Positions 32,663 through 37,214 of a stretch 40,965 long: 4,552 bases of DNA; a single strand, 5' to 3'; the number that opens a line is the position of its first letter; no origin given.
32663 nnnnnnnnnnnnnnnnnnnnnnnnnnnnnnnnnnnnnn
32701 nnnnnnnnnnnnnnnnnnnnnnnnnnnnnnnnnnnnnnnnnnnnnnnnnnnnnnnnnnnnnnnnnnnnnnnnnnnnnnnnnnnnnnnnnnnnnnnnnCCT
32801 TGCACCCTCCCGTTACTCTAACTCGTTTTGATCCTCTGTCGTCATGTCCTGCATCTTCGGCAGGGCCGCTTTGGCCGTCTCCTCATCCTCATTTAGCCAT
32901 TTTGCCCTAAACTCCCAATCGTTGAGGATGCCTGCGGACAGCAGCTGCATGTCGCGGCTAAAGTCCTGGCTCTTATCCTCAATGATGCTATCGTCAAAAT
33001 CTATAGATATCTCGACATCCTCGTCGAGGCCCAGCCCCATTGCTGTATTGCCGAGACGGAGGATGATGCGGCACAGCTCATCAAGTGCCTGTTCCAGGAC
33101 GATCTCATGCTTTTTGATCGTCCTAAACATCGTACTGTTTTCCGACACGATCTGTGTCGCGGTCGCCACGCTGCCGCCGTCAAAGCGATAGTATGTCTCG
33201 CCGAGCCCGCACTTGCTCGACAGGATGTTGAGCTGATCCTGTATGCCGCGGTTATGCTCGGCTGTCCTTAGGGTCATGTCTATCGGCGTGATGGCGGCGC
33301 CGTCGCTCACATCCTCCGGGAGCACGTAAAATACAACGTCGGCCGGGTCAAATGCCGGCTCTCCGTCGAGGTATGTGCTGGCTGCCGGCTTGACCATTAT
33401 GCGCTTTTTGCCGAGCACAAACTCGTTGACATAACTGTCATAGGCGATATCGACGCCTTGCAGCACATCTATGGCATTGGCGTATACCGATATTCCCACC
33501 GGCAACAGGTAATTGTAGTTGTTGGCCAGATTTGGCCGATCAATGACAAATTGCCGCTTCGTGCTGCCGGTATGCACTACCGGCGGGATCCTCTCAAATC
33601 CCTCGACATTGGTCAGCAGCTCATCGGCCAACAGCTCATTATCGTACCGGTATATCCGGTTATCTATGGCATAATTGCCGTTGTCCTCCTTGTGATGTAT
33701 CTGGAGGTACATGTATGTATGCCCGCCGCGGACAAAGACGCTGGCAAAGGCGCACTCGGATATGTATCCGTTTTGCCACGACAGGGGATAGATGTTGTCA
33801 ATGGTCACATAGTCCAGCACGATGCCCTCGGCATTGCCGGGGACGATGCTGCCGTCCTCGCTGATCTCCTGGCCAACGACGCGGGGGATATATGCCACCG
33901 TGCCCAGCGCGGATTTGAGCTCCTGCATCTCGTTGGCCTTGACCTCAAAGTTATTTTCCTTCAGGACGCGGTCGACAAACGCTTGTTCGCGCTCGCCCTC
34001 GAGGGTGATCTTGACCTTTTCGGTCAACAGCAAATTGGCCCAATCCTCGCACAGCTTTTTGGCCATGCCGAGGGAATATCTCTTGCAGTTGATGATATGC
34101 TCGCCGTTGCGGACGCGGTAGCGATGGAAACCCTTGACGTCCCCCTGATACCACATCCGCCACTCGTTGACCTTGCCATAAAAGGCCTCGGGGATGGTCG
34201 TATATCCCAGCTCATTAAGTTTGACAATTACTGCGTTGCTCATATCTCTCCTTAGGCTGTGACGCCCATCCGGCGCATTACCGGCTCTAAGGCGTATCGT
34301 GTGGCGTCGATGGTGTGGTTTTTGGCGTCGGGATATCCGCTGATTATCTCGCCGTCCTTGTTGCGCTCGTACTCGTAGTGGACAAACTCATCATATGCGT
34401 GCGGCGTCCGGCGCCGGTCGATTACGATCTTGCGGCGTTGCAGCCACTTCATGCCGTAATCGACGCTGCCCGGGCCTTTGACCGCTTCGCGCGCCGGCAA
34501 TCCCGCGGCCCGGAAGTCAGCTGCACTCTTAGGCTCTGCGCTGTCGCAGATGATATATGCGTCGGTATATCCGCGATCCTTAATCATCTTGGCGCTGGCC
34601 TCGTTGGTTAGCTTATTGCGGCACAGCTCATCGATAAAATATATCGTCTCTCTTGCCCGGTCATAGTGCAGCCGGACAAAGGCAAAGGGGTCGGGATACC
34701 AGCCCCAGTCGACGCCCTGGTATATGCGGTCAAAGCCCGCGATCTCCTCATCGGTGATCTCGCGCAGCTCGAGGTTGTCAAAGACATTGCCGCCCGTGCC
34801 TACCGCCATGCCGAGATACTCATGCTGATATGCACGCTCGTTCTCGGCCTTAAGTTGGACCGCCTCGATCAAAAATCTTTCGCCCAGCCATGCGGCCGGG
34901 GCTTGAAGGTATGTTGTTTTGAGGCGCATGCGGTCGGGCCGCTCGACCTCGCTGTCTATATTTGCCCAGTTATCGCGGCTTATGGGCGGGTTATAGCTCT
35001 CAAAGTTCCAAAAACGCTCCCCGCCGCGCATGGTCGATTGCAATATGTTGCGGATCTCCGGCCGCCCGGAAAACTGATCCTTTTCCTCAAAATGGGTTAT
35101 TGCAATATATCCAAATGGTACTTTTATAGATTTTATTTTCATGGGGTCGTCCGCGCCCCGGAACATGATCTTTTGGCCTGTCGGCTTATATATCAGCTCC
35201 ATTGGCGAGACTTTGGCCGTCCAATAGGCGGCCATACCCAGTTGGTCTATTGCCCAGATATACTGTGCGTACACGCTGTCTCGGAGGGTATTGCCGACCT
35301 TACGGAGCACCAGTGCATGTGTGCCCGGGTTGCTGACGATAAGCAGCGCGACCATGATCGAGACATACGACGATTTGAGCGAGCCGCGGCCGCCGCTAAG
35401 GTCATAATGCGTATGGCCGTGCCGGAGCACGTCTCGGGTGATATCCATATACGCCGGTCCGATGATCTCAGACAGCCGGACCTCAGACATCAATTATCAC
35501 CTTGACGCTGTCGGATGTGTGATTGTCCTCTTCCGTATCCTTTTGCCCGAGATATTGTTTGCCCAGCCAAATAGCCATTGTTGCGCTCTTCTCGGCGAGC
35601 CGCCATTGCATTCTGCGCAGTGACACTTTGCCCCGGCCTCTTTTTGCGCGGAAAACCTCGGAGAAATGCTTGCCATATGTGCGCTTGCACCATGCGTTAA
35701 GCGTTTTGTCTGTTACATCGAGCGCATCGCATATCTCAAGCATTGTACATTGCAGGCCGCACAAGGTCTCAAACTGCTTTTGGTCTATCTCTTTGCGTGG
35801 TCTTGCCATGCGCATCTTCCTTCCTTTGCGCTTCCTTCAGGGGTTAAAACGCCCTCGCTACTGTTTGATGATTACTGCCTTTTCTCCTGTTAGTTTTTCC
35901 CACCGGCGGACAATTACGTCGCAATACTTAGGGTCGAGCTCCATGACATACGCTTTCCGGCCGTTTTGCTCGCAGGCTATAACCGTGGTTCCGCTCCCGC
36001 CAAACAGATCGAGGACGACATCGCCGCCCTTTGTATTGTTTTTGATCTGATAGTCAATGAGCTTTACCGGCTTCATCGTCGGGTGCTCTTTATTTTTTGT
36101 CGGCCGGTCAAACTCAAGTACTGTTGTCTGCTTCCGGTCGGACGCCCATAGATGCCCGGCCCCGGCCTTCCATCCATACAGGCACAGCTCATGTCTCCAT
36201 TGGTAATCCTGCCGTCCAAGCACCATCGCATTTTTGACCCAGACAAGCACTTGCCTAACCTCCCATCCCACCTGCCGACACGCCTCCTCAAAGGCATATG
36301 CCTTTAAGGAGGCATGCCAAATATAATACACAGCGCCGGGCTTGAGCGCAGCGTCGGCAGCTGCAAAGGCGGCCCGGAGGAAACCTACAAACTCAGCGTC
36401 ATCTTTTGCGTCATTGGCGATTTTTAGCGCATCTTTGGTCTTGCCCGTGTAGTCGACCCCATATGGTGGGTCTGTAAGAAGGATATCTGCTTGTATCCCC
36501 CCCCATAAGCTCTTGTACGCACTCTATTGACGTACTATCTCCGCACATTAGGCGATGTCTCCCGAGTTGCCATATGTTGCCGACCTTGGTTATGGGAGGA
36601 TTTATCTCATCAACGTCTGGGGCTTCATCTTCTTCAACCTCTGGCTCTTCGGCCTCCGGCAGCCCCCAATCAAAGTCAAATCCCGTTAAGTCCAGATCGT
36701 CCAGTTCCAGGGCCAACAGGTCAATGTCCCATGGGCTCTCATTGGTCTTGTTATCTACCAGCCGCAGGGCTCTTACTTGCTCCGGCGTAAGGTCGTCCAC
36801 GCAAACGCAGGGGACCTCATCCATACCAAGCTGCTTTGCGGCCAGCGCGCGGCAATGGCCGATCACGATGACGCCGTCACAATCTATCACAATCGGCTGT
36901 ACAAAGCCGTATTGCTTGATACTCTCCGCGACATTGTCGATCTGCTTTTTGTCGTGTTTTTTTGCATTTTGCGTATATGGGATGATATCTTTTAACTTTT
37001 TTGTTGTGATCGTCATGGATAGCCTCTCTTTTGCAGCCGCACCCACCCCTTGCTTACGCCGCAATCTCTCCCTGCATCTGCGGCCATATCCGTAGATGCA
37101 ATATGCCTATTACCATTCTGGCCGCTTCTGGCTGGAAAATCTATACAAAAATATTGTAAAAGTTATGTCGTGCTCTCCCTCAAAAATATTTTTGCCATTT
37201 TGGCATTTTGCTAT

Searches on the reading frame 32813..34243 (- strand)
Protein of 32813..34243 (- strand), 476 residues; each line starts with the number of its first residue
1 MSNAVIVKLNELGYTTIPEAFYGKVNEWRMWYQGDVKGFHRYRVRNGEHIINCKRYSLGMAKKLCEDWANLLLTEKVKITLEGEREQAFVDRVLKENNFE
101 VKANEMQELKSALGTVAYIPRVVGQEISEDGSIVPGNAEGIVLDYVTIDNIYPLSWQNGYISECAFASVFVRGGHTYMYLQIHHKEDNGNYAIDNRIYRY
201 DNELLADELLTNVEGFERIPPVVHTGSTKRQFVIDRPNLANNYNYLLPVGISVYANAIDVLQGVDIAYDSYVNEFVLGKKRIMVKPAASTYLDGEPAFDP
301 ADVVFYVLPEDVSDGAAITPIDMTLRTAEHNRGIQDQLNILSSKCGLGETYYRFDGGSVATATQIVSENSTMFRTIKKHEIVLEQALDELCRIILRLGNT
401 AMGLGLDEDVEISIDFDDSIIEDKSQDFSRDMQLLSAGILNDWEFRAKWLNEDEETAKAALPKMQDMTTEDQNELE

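Call 80: find_related_loci(query=window:32813-34243:-, collection=genome_contigs, flank=10000)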
Query window:32813-34243:- (476 aa) in genome_contigs; peptide patterns used: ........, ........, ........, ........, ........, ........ (x = any residue, [..] = any of these).
76 stretches matched a pattern; 28 encode a relative of the query (tblastn E <= 1e-3); 28 distinct loci.
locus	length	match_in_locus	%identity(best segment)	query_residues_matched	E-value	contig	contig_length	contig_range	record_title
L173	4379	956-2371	82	1-472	0e+0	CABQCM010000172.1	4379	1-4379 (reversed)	MAG TPA_asm: uncultured Ruminococcaceae bacterium isolate MGYG-HGUT-00456 genome assembly, contig: GUT_GENOME011023_172,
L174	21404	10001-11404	79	2-469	0e+0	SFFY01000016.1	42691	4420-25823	MAG: Bacteroidales bacterium isolate W0P44.023 Contig173, whole genome shotgun sequence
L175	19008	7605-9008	71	8-476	0e+0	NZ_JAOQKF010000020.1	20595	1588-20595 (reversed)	Muriventricola aceti strain H5_61 .14207_7_60.20, whole genome shotgun sequence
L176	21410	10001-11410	71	5-476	0e+0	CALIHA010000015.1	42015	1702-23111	MAG TPA_asm: uncultured Collinsella sp. isolate SRR7721896_bin.15_CONCOCT_v1.1_MAG genome assembly, contig: ERZ1311197.4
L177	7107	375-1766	73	4-467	0e+0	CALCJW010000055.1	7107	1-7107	MAG TPA_asm: uncultured Clostridia bacterium isolate ERR1600602_bin.57_CONCOCT_v1.1_MAG genome assembly, contig: ERZ1311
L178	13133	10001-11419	70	4-476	0e+0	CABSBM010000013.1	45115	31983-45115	MAG TPA_asm: uncultured Oscillibacter sp. isolate MGYG-HGUT-02114 genome assembly, contig: GUT_GENOME129025_13, whole ge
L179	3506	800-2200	68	1-467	0e+0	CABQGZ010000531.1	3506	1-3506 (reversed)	MAG TPA_asm: uncultured Lachnospiraceae bacterium isolate MGYG-HGUT-00574 genome assembly, contig: GUT_GENOME017737_531,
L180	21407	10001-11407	63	5-476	0e+0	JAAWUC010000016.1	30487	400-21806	MAG: Oscillospiraceae bacterium isolate ABMPRH_163_4 SL341420_scaffold_2073, whole genome shotgun sequence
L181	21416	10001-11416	65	5-476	0e+0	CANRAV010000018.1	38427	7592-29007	MAG: uncultured Clostridia bacterium isolate Lapin-016__bin71 genome assembly, contig: Lapin-016__NODE_869_length_38427_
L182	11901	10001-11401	64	5-471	0e+0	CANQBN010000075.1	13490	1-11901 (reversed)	MAG: uncultured Lachnospiraceae bacterium isolate Lapin-001__bin58 genome assembly, contig: Lapin-001__NODE_4405_length_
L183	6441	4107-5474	63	8-470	0e+0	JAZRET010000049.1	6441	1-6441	MAG: Congzhengia sp. isolate T1900045498_YK20190192.MAGScoT_cleanbin_000024 SGB_7464_k141_2160822, whole genome shotgun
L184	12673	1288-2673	62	5-467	0e+0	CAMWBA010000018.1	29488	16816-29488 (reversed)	MAG TPA_asm: uncultured Firmicutes bacterium isolate SRR14862901_bin.1_metawrap_v1.3_MAG genome assembly, contig: NODE.6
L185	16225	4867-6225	59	9-468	4e-179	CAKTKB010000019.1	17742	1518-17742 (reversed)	MAG: uncultured Oscillospiraceae bacterium isolate REFINED_METABAT215_TOP10_CONTIGS_1500_ASSEMBLY_K77_MERGED__Hadza_MoBi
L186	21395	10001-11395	59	9-476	0e+0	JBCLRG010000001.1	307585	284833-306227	Oscillospiraceae bacterium 38-13 voucher GPTB0094 scaffold1, whole genome shotgun sequence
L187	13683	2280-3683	46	5-465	9e-133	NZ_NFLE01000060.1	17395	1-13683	Lachnoclostridium sp. An14 An14_contig_60, whole genome shotgun sequence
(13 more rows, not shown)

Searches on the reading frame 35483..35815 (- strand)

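Call 3: search_protein_families(library=pfam, proteins=[window:35483-35815:-], max_evalue=0.1)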
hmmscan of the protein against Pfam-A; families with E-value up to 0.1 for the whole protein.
window:35483-35815:- (110 aa): 0 families

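Call 4: search_protein_families(library=phrogs, proteins=[window:35483-35815:-], max_evalue=0.1)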
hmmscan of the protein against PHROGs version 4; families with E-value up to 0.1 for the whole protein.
window:35483-35815:- (110 aa): 4 families
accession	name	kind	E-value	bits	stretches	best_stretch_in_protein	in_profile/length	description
phrog_606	-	head and packaging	1.3e-07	32.8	1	22-106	69-145/167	terminase small subunit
phrog_309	-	head and packaging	2.4e-06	28.8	1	1-47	133-179/319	terminase small subunit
phrog_10045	-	DNA, RNA and nucleotide metabolism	0.025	15.4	1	23-45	21-43/74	HTH DNA binding protein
phrog_17819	-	unknown function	0.083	13.7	0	27-49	27-48/60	-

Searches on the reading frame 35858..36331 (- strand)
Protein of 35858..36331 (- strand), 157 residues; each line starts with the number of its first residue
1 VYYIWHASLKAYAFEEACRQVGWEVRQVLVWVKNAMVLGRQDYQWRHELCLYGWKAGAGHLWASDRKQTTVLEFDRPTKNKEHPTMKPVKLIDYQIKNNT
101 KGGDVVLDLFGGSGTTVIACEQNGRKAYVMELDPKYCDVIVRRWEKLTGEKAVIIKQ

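Call 3: search_protein_families(library=pfam, proteins=[window:35858-36331:-], max_evalue=0.1)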
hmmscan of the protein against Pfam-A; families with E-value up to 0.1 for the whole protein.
window:35858-36331:- (157 aa): 3 families
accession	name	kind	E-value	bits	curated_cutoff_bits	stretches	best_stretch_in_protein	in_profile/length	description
PF01555.25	N6_N4_Mtase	-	6.7e-21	75.7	26.7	1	22-141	70-220/221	DNA methylase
PF03602.21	Cons_hypoth95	-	0.0002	21.5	24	1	78-151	17-91/182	Conserved hypothetical protein 95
PF02475.24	TRM5-TYW2_MTfase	-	0.0037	17.7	28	1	96-140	30-76/164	TRM5/TYW2 methyltransferase domain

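Call 4: search_protein_families(library=phrogs, proteins=[window:35858-36331:-], max_evalue=0.1)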
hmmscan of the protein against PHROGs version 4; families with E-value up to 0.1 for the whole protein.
window:35858-36331:- (157 aa): 13 families
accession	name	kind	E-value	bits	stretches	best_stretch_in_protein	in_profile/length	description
phrog_498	-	other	1.3e-72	246.3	1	2-154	274-430/633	DNA methyltransferase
phrog_23085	-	unknown function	3.6e-34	118.4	1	46-152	3-113/138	-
phrog_67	-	other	3.1e-33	116.8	1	12-152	204-351/743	DNA methyltransferase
phrog_3008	-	other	5e-32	112.1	1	72-153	135-220/244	DNA methyltransferase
phrog_18293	-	other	2e-19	70.7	1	69-147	32-110/119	methyltransferase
phrog_8769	-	other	5.8e-10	39.9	1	100-146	9-55/71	methyltransferase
phrog_6952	-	other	1e-09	39.5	1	82-146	113-177/181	DNA methyltransferase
phrog_23148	-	unknown function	7.9e-09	36.8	1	79-144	81-146/165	-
phrog_18146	-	other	2e-05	24.7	1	89-134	55-101/452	DNA methyltransferase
phrog_16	-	DNA, RNA and nucleotide metabolism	0.009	15.2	1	80-141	845-906/986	DNA helicase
phrog_18883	-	unknown function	0.023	15.6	0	42-79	23-60/128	-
phrog_757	-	other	0.058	13.5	1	96-135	7-46/247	DNA methyltransferase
phrog_23224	-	other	0.085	13.2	1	81-138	229-287/305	DNA methyltransferase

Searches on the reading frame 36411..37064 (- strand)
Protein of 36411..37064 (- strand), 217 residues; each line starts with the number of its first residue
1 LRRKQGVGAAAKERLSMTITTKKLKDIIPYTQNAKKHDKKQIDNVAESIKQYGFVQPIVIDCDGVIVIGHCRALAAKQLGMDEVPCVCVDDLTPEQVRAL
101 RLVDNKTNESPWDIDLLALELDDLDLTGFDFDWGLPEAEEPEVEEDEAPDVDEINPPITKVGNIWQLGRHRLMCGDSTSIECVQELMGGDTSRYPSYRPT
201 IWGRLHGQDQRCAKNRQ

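Call 3: search_protein_families(library=pfam, proteins=[window:36411-37064:-], max_evalue=0.1)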
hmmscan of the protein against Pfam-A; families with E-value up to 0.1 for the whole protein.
window:36411-37064:- (217 aa): 1 family
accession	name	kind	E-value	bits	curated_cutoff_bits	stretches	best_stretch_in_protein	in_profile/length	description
PF02195.25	ParB_N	-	1.5e-08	35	26.3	1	31-105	16-93/95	ParB N-terminal domain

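Call 4: search_protein_families(library=phrogs, proteins=[window:36411-37064:-], max_evalue=0.1)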
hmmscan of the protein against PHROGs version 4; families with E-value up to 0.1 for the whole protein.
window:36411-37064:- (217 aa): 29 families (the best 25 are shown)
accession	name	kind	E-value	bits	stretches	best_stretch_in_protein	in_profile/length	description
phrog_498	-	other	2.1e-54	186.1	1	11-191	27-222/633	DNA methyltransferase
phrog_620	-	DNA, RNA and nucleotide metabolism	3.1e-46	159.2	1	15-150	5-141/217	ParB-like partition protein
phrog_930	-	DNA, RNA and nucleotide metabolism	2.6e-37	129.8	1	17-140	5-128/223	ParB-like partition protein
phrog_15396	-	DNA, RNA and nucleotide metabolism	1.1e-32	114.9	1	23-133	8-119/258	ParB-like partition nuclease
phrog_8071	-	DNA, RNA and nucleotide metabolism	1.1e-29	104.8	1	16-182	4-179/389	ParB-like partition protein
phrog_940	-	DNA, RNA and nucleotide metabolism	8.9e-29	101.9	1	17-147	4-138/388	nuclease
phrog_18056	-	DNA, RNA and nucleotide metabolism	1.2e-17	64.9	1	17-105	1-88/387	ParB-like partition nuclease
phrog_9353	-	unknown function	1.3e-17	65.6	1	13-132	8-133/245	-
phrog_723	-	DNA, RNA and nucleotide metabolism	5.9e-16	59.9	1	14-150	8-156/223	ParB-like partition protein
phrog_4715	-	DNA, RNA and nucleotide metabolism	1.1e-14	54.7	1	23-113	151-245/630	ParB-like partition protein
phrog_6218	-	DNA, RNA and nucleotide metabolism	1.1e-12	48.8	1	17-106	3-97/506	ParB-like partition protein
phrog_3264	-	DNA, RNA and nucleotide metabolism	3.6e-10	41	1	14-107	44-140/337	ParB-like partition protein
phrog_12047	-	DNA, RNA and nucleotide metabolism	2.4e-09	38.2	1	36-90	15-69/301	ParB-like partition nuclease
phrog_5475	-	unknown function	2.9e-09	37.3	1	26-93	10-76/458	-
phrog_26377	-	DNA, RNA and nucleotide metabolism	1.2e-07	32.5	1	41-95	29-84/326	ParB-like partition protein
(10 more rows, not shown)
